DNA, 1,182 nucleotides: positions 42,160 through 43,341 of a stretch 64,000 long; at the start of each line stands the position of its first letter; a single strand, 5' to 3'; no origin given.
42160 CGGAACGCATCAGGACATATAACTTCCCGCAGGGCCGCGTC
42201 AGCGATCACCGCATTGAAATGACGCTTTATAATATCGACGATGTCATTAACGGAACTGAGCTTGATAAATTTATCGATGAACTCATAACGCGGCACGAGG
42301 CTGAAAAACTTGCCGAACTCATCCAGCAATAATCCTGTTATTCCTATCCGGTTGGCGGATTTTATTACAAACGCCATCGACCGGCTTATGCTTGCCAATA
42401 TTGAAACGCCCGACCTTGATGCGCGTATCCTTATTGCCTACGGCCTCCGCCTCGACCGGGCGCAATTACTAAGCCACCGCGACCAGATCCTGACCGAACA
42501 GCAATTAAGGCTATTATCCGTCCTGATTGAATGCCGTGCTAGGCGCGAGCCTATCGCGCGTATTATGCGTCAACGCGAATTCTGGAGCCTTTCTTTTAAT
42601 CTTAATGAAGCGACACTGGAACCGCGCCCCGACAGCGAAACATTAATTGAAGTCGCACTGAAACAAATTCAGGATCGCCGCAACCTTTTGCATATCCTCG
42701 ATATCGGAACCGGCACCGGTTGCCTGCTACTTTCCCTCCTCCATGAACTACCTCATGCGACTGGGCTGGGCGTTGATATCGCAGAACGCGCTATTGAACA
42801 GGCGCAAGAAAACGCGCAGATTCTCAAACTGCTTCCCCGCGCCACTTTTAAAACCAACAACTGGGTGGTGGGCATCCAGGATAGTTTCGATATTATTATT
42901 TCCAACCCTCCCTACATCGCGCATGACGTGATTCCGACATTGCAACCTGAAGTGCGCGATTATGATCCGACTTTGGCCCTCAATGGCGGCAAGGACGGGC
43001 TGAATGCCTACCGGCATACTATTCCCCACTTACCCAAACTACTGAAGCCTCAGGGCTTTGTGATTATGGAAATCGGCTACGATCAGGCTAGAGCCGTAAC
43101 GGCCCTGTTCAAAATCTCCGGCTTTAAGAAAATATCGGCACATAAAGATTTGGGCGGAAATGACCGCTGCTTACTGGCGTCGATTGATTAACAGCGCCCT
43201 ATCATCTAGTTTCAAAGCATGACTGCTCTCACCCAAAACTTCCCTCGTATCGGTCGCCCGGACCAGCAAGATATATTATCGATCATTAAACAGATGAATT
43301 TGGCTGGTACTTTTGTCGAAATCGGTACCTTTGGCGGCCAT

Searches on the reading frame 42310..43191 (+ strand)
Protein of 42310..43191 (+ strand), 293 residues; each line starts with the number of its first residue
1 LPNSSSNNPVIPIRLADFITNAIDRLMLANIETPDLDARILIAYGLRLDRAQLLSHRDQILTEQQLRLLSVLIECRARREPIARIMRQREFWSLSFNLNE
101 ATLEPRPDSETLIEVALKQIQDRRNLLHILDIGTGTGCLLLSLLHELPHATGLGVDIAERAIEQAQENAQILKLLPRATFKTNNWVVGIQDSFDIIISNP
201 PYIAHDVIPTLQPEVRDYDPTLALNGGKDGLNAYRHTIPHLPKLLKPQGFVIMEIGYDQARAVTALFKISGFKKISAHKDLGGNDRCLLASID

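Call 15: search_protein_families(library=pfam, proteins=[window:42310-43191:+], max_evalue=0.001)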
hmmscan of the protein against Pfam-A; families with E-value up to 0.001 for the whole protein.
window:42310-43191:+ (293 aa): 11 families
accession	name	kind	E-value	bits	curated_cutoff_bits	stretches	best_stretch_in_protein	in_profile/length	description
PF17827.6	PrmC_N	-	4.2e-15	56.5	23.4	1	19-85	3-69/71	PrmC N-terminal domain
PF13847.12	Methyltransf_31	-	2e-12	47.5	27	1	127-254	5-110/145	Methyltransferase domain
PF05175.20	MTS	-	3.6e-12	46.7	23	1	118-205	25-111/170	Methyltransferase small domain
PF08242.18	Methyltransf_12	-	2.6e-08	34.9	30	1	130-199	1-72/98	Methyltransferase domain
PF13649.12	Methyltransf_25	-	2.8e-08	34.8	27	1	129-199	1-71/97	Methyltransferase domain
PF06325.19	PrmA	-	3.1e-07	30.6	22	1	119-215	157-246/296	Ribosomal protein L11 methyltransferase (PrmA)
PF07669.17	Eco57I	-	1.9e-05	25.3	25.3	1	175-252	60-131/171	Eco57I restriction-modification methylase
PF01170.24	UPF0020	-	2.5e-05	24.5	22.3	1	152-202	79-131/197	RMKL-like, methyltransferase domain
PF08241.18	Methyltransf_11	-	0.00013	23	21.2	1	130-199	1-67/95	Methyltransferase domain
PF13489.12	Methyltransf_23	-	0.00039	20.6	27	0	127-198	24-87/164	Methyltransferase domain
PF02390.23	Methyltransf_4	-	0.00087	19.2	24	0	129-172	5-48/173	Putative methyltransferase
